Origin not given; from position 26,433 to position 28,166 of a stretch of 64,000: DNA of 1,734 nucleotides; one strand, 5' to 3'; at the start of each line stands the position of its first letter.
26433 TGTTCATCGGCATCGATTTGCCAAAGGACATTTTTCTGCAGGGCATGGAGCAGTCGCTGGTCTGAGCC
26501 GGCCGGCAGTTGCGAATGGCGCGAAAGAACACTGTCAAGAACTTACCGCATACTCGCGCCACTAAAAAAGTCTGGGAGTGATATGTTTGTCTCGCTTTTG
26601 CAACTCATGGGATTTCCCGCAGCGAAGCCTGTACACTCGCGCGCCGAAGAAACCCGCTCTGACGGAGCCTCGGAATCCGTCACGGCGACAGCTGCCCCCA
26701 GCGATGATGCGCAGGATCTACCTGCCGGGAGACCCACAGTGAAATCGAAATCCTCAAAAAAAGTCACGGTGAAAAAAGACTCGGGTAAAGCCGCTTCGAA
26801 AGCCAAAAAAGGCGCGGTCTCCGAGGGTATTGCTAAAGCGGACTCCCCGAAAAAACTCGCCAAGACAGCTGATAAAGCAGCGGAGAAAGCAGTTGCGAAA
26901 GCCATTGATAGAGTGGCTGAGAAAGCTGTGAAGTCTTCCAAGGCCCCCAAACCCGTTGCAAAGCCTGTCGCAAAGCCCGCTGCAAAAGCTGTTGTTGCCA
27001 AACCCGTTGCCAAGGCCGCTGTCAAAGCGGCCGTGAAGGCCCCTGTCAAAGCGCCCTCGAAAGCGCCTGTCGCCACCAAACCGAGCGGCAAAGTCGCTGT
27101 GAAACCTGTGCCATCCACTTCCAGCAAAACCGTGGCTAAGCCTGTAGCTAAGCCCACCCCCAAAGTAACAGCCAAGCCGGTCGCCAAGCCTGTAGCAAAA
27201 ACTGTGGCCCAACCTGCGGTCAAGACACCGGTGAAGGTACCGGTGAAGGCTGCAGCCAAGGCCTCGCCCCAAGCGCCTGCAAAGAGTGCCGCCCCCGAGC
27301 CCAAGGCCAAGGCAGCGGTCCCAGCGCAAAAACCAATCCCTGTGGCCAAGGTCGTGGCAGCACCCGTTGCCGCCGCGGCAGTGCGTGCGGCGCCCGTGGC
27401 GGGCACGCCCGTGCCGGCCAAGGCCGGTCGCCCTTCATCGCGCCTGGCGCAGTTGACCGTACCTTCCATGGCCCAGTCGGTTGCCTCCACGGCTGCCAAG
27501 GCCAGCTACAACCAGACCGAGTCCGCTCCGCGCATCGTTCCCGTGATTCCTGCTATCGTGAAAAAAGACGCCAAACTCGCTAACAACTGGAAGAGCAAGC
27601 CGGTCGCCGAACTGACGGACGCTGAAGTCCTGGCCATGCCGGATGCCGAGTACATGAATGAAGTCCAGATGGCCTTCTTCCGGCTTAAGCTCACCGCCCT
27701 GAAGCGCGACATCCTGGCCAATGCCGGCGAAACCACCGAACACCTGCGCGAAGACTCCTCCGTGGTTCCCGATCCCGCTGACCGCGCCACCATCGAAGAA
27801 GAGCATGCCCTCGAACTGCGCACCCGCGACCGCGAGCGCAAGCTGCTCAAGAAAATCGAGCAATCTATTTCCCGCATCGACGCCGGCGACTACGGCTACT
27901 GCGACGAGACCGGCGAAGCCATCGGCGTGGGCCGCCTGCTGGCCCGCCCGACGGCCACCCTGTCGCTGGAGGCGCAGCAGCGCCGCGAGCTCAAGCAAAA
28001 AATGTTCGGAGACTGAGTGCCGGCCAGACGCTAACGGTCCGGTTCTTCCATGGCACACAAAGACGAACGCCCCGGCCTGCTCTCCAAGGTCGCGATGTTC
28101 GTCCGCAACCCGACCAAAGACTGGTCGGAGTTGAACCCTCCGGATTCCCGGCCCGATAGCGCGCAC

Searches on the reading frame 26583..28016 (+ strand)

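Call 73: search_protein_families(library=pfam, proteins=[window:26583-28016:+], max_evalue=0.000001)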
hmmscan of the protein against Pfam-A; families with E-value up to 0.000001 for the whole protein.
window:26583-28016:+ (477 aa): 2 families
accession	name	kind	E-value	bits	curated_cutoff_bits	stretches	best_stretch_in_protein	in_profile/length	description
PF21157.2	DksA_N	-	2.1e-27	95.6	27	1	362-432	1-71/71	DnaK suppressor protein DksA, N-terminal domain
PF01258.23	zf-dskA_traR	-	3.6e-10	40.1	24.9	1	435-469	1-35/36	Prokaryotic dksA/traR C4-type zinc finger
